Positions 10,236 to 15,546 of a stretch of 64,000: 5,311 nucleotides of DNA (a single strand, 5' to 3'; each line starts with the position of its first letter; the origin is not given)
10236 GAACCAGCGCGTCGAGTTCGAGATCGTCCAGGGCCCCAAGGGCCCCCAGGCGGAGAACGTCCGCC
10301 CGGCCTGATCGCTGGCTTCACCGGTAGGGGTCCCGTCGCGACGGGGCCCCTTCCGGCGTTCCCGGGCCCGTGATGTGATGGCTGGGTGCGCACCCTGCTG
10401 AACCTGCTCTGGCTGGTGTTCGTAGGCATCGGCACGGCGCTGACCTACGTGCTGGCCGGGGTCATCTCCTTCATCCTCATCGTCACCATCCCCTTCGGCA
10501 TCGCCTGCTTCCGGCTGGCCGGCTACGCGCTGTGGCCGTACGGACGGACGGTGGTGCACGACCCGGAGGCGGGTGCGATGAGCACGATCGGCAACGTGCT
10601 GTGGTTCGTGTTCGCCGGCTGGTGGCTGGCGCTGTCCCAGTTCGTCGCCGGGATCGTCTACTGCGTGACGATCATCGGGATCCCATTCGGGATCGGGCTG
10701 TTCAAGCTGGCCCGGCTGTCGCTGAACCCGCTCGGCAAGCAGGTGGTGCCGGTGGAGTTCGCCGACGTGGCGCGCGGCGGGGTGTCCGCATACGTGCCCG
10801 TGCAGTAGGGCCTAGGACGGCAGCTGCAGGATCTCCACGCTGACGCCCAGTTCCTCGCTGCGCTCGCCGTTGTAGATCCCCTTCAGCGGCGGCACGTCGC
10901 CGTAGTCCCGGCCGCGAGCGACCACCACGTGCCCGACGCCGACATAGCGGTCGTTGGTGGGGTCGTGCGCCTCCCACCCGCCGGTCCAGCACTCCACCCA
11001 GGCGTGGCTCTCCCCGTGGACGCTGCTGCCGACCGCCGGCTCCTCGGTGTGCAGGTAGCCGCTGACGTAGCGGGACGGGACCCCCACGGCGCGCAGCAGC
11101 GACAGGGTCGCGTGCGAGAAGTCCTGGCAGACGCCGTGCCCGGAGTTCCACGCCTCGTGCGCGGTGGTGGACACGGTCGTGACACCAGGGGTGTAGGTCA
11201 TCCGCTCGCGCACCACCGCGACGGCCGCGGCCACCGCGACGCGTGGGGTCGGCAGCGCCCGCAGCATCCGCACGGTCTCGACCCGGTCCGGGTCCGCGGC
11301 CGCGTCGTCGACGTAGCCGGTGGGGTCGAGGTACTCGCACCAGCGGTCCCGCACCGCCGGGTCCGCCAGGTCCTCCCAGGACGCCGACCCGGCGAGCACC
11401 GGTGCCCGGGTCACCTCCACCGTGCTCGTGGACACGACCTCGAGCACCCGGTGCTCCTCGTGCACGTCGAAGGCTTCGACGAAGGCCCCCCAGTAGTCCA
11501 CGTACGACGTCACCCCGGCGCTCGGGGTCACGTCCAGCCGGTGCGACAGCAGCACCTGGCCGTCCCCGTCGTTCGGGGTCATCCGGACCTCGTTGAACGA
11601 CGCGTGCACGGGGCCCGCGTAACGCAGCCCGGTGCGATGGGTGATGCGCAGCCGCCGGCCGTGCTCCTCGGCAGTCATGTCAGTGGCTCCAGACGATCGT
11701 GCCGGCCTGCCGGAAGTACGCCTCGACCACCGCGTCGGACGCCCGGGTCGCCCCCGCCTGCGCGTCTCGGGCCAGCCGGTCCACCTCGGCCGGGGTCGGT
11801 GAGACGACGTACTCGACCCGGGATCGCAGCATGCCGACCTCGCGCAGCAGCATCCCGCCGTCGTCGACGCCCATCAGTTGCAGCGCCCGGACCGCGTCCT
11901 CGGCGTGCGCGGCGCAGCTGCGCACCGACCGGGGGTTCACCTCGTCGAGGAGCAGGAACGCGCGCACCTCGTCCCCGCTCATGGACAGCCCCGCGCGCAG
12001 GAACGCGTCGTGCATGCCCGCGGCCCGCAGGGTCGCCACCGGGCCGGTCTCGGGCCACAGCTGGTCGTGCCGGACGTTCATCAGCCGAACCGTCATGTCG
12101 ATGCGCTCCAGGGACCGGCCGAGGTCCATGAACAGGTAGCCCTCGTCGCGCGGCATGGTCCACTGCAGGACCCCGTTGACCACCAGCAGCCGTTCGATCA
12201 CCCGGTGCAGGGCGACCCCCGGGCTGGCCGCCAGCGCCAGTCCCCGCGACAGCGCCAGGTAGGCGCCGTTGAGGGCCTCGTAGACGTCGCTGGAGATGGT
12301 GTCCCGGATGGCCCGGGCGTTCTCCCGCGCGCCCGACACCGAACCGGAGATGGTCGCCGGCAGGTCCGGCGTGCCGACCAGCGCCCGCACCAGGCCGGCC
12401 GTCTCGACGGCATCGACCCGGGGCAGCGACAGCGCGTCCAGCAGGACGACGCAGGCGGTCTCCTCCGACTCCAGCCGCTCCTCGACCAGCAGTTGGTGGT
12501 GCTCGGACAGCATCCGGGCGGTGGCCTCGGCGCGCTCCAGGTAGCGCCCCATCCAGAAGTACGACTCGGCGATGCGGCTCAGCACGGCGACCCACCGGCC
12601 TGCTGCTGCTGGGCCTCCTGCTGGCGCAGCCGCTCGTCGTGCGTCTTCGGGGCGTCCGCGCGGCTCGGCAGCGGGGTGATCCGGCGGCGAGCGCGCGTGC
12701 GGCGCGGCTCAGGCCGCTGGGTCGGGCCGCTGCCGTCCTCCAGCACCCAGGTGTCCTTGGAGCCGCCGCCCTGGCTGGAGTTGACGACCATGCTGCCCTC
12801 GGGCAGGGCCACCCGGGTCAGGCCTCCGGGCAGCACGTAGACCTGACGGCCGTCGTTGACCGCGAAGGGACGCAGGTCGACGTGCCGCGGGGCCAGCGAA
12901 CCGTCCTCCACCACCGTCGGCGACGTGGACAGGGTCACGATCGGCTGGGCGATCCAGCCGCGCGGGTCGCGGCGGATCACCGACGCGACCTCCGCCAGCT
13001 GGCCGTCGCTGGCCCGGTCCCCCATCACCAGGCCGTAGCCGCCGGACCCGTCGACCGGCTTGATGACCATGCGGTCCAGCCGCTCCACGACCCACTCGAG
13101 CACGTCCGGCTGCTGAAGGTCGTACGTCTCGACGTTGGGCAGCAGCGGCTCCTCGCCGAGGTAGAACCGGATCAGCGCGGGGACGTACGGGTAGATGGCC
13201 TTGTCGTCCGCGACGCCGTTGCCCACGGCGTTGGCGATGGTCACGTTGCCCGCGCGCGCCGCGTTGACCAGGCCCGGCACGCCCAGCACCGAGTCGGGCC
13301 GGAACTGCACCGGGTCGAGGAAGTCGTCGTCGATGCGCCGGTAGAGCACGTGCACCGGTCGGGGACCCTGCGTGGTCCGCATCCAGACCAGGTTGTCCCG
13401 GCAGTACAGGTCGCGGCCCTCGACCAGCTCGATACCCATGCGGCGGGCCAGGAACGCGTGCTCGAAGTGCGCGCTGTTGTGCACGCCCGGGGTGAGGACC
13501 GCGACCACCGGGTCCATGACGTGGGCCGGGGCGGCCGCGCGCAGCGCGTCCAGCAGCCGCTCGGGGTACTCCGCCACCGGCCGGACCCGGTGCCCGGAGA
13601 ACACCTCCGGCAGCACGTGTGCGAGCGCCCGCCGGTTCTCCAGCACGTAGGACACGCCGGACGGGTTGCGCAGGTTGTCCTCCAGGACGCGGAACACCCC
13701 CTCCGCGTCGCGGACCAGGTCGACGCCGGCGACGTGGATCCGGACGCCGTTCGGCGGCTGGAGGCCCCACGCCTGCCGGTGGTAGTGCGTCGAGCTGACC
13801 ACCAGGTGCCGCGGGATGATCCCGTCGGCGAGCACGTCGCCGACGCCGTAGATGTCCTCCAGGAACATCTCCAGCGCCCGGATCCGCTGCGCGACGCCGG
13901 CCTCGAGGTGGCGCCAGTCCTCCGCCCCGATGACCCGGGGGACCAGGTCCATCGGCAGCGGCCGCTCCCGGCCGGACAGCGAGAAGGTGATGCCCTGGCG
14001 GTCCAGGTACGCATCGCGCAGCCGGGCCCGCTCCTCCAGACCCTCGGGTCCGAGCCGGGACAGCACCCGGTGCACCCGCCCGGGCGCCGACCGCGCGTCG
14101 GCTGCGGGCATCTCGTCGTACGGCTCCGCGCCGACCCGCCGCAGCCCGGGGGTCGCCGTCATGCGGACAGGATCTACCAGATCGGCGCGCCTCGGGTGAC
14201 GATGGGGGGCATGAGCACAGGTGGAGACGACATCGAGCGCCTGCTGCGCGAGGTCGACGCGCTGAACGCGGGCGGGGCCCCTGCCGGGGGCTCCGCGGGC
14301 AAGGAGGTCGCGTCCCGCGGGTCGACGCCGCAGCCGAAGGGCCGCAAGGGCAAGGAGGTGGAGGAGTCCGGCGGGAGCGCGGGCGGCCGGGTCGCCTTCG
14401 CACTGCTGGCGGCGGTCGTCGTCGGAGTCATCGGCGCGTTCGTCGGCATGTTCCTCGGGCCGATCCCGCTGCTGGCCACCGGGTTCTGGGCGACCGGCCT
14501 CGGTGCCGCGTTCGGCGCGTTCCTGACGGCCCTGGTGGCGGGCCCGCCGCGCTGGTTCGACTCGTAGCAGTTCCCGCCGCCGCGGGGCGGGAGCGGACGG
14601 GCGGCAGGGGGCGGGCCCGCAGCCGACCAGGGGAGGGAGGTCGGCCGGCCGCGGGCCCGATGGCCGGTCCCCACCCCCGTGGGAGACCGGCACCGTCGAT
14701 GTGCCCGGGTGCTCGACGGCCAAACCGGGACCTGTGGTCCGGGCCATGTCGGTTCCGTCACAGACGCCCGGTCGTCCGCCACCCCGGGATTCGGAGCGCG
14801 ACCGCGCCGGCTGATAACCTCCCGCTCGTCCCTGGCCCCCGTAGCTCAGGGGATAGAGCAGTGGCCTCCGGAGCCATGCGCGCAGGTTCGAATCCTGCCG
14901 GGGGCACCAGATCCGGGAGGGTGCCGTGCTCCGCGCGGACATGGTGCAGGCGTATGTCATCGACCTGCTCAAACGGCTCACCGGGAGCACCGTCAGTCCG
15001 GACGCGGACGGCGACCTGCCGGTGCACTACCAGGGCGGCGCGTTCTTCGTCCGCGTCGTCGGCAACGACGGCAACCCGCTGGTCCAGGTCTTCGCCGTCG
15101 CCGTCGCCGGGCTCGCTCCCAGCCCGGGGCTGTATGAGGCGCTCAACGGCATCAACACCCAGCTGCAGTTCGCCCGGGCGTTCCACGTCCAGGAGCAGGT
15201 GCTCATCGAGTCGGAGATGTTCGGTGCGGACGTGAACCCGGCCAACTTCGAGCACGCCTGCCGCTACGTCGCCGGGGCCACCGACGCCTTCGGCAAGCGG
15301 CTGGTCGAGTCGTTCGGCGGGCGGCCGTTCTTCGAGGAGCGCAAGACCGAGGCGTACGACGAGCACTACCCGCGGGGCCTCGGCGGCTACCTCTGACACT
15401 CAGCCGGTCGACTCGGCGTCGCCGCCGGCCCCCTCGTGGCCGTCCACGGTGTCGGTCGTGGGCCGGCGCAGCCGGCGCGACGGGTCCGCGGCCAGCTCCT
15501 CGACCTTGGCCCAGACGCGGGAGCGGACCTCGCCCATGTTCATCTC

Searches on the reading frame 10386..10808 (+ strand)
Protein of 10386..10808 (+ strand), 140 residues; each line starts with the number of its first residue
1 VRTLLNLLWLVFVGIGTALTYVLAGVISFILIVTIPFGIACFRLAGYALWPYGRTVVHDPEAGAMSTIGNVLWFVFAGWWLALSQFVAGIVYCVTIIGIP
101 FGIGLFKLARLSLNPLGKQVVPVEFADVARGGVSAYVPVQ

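Call 68: search_protein_families(library=pfam, proteins=[window:10386-10808:+], max_evalue=0.001)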
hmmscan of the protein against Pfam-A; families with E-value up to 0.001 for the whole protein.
window:10386-10808:+ (140 aa): 1 family
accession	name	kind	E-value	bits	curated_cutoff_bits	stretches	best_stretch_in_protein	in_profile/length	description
PF03733.18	YccF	-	3.2e-36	124.2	27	2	68-118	1-51/51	Inner membrane component domain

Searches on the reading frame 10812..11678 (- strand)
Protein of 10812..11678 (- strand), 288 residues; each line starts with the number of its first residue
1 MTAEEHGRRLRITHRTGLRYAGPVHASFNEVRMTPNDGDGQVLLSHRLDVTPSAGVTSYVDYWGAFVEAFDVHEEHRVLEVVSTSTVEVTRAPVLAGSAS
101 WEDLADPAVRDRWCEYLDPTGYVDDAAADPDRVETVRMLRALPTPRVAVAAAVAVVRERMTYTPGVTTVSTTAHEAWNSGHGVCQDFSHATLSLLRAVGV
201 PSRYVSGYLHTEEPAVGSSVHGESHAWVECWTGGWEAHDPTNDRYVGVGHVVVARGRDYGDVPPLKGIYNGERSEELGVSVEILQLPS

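Call 68: search_protein_families(library=pfam, proteins=[window:10812-11678:-], max_evalue=0.001)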
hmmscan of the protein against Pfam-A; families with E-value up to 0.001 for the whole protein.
window:10812-11678:- (288 aa): 2 families
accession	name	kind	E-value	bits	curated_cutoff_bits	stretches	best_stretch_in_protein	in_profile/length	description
PF08379.15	Bact_transglu_N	-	1e-21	77.8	27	1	10-88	1-80/80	Bacterial transglutaminase-like N-terminal region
PF01841.26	Transglut_core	-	1.3e-19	70.9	23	1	141-240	10-108/108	Transglutaminase-like superfamily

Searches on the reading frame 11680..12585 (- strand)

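Call 68: search_protein_families(library=pfam, proteins=[window:11680-12585:-], max_evalue=0.001)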
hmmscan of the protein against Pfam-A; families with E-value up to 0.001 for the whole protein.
window:11680-12585:- (301 aa): 1 family
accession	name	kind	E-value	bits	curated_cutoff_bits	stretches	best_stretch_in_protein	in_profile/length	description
PF04168.17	Alpha-E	-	7.4e-62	210.1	20.8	1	1-291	1-294/294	A predicted alpha-helical domain with a conserved ER motif.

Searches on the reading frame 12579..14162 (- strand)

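Call 68: search_protein_families(library=pfam, proteins=[window:12579-14162:-], max_evalue=0.001)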
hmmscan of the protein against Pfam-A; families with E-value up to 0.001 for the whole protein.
window:12579-14162:- (527 aa): 2 families
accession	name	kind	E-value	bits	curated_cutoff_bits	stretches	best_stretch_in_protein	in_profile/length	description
PF14403.11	CP_ATPgrasp_2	-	1.3e-160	534.9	32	1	75-452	1-374/374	Circularly permuted ATP-grasp type 2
PF04174.18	CP_ATPgrasp_1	-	9e-152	505.2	23.1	1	75-406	1-332/332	A circularly permuted ATPgrasp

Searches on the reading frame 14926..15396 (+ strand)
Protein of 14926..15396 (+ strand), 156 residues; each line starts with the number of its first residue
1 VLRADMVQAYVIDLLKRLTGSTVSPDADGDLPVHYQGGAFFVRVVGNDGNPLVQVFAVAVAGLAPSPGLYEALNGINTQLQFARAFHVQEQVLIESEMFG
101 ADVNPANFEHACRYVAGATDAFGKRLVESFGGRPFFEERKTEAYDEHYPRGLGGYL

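Call 50: search_protein_families(library=pfam, proteins=[window:14926-15396:+], max_evalue=0.01)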
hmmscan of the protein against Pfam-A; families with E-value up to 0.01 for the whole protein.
window:14926-15396:+ (156 aa): 2 families
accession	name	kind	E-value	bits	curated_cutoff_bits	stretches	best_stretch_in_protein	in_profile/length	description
PF22551.1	TY-Chap1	-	8.9e-26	90.5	27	1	6-138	2-132/132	T3SS (YopN, CesT) and YbjN peptide-binding chaperone 1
PF10722.14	YbjN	-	1.9e-10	41.5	22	1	22-126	17-124/126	Putative bacterial sensory transduction regulator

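Call 77: search_protein_families(library=ncbifam, proteins=[window:14926-15396:+], max_evalue=0.01)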
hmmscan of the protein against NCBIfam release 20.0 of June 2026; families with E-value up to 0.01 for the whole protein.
window:14926-15396:+ (156 aa): 0 families
